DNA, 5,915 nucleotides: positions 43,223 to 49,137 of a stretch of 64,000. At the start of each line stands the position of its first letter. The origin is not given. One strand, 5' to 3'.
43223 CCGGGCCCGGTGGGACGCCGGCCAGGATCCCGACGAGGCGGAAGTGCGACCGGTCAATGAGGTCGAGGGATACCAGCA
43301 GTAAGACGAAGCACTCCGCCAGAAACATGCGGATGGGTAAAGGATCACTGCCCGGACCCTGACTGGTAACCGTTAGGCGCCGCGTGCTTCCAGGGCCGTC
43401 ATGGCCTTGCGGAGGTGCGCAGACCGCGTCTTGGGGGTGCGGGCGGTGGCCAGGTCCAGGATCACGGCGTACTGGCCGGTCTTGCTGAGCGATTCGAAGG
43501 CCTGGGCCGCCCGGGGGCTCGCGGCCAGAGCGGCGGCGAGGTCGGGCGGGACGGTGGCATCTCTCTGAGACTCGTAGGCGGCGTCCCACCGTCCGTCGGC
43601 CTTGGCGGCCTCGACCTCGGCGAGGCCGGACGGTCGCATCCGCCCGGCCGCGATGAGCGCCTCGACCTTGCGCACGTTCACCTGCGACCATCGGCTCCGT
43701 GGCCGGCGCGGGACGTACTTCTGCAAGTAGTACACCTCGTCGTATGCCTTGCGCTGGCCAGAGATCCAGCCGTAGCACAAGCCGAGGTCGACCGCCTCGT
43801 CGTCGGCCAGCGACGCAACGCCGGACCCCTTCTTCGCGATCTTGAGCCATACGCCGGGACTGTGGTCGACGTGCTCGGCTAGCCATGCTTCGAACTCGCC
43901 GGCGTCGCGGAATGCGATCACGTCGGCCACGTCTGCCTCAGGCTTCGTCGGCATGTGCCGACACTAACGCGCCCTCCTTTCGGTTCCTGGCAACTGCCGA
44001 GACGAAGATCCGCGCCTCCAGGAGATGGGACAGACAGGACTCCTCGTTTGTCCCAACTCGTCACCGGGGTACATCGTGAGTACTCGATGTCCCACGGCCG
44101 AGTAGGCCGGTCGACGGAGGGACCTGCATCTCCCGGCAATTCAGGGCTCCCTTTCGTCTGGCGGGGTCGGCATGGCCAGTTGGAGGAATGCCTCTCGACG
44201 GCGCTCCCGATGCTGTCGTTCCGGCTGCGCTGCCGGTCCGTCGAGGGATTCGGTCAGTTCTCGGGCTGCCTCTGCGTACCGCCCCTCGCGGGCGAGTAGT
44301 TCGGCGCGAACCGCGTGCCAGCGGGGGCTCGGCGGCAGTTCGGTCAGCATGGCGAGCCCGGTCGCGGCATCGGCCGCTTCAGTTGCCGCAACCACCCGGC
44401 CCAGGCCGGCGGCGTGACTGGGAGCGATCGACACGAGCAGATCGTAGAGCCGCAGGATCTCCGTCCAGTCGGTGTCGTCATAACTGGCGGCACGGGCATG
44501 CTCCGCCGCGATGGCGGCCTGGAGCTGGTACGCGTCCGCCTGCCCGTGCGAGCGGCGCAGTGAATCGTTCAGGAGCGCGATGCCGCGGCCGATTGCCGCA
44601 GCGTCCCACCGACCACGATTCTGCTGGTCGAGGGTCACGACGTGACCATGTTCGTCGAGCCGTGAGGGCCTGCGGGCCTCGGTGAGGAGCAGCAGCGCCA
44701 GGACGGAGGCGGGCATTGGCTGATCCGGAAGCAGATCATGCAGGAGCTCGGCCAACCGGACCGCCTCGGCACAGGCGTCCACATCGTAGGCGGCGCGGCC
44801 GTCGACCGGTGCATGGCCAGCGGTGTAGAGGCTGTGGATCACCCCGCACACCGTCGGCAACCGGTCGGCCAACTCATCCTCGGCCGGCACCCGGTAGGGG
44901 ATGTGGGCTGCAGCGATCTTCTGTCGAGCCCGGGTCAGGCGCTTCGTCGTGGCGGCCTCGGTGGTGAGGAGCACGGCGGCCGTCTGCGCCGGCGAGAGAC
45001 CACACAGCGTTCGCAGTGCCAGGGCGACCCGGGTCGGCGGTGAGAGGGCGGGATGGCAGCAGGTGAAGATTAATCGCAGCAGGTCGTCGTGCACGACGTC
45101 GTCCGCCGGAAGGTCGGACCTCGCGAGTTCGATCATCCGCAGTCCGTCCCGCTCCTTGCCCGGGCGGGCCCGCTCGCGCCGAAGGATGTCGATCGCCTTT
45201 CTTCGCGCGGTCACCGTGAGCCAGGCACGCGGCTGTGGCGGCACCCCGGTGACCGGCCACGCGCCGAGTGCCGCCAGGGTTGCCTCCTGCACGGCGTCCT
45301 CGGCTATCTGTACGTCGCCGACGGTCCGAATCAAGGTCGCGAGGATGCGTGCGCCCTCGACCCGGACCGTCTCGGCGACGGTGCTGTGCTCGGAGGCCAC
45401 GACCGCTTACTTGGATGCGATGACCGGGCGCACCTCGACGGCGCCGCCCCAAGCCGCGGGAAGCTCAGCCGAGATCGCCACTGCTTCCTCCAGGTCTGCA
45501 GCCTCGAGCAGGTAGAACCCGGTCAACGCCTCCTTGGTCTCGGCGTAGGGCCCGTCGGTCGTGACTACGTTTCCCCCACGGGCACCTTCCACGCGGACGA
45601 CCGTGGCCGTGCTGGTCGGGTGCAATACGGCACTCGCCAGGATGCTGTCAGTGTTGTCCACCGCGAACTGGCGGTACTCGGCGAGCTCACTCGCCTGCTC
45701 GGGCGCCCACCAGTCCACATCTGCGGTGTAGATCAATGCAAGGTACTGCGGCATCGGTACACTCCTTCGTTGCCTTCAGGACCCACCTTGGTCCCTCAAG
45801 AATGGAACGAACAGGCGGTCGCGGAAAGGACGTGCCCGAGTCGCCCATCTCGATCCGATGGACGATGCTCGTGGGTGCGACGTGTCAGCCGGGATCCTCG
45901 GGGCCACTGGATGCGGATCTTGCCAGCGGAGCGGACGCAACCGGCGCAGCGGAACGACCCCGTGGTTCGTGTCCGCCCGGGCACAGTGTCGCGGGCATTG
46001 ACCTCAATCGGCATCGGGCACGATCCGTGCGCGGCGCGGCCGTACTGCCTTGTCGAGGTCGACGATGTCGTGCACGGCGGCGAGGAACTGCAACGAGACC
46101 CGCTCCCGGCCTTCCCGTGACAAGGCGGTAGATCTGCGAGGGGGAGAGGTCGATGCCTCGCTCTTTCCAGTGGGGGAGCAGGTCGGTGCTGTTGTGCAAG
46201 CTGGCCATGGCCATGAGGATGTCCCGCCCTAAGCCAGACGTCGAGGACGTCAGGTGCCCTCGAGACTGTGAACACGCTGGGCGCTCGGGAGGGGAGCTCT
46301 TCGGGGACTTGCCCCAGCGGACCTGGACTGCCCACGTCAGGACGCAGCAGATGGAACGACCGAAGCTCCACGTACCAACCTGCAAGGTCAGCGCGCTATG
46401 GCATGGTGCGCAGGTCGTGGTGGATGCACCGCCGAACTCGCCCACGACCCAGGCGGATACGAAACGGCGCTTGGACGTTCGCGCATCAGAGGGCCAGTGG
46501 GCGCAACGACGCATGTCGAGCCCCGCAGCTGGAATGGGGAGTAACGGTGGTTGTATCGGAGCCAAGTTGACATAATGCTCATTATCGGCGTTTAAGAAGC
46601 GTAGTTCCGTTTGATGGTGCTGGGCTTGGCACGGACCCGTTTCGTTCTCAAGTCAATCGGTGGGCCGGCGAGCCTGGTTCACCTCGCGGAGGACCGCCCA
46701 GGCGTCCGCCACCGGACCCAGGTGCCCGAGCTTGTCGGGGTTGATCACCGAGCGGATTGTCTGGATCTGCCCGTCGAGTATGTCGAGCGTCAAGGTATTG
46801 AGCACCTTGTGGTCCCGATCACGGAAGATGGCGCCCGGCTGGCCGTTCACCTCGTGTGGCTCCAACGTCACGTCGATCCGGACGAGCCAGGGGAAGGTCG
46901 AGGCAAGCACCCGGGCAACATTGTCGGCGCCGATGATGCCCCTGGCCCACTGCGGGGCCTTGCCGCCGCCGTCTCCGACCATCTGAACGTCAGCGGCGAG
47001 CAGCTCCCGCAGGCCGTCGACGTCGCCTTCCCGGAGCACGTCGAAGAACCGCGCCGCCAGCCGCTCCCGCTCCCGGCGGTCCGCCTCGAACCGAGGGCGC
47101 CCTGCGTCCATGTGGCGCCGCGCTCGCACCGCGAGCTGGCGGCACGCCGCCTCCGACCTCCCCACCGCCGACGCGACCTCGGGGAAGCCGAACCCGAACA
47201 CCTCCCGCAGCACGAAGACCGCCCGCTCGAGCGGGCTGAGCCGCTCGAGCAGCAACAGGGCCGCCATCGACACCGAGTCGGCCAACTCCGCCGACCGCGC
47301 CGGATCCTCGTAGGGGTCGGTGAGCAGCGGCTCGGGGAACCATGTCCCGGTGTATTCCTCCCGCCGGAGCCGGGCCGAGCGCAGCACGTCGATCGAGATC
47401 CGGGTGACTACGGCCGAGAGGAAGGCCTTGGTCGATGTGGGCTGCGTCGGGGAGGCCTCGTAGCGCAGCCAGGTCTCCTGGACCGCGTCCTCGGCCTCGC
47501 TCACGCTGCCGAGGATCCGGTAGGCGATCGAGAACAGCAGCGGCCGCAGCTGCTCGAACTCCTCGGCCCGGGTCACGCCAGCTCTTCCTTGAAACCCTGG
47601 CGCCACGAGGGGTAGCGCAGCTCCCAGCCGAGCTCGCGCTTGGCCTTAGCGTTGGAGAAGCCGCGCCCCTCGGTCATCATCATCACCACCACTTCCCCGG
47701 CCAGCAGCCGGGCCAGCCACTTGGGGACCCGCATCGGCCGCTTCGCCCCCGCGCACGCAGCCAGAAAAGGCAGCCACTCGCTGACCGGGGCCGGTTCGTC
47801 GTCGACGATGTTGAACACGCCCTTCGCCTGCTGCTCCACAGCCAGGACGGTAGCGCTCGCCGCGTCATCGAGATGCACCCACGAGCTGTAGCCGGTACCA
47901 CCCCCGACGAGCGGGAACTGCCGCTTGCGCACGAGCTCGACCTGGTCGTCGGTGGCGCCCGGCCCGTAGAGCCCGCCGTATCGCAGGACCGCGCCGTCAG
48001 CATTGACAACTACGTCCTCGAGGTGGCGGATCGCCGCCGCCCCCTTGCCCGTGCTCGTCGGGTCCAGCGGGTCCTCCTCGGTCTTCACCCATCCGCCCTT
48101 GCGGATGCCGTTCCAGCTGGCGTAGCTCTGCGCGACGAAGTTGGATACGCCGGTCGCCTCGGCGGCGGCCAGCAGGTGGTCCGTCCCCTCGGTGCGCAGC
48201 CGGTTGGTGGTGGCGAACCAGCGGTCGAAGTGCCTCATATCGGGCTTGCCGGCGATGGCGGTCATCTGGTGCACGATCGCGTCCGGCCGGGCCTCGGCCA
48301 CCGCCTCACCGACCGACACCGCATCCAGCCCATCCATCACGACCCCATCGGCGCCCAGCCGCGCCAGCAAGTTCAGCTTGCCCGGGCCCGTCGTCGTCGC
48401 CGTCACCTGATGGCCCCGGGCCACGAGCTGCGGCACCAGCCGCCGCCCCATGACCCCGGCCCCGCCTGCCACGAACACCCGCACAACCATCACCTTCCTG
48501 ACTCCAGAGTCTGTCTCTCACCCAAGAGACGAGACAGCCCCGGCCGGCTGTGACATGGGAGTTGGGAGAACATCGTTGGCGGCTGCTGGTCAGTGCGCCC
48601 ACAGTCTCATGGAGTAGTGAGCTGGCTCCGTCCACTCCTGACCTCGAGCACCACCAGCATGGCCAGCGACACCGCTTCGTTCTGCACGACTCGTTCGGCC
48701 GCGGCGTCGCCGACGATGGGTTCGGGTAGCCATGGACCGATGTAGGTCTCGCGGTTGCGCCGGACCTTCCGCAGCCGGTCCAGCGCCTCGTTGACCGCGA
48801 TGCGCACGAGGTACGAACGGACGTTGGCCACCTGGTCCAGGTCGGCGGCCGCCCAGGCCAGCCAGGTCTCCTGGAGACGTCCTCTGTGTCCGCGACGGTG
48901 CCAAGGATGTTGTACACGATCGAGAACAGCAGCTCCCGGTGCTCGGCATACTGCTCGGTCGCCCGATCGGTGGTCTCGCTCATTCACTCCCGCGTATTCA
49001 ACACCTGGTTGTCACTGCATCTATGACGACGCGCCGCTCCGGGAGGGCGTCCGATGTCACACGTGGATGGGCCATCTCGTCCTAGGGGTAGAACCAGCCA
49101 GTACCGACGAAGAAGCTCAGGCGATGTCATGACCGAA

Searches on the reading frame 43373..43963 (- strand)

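Call 51: search_protein_families(library=pfam, proteins=[window:43373-43963:-], max_evalue=0.001)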
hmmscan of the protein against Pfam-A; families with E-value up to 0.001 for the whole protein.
window:43373-43963:- (196 aa): 1 family
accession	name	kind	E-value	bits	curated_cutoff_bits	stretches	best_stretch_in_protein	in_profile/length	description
PF13376.11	OmdA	-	2.4e-16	59.9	25.6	1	136-192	2-58/60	Bacteriocin-protection, YdeI or OmpD-Associated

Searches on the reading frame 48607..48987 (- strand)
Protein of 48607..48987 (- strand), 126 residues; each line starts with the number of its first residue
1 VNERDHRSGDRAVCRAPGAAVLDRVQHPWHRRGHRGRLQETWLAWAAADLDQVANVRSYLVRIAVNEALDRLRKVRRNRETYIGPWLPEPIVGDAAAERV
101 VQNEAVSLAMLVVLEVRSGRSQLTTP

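Call 51: search_protein_families(library=pfam, proteins=[window:48607-48987:-], max_evalue=0.001)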
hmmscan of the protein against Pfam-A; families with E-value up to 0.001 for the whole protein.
window:48607-48987:- (126 aa): 1 family
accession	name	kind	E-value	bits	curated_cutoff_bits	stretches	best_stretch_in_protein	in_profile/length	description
PF04542.20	Sigma70_r2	-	8.8e-07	29.1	24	1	39-77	28-70/71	Sigma-70 region 2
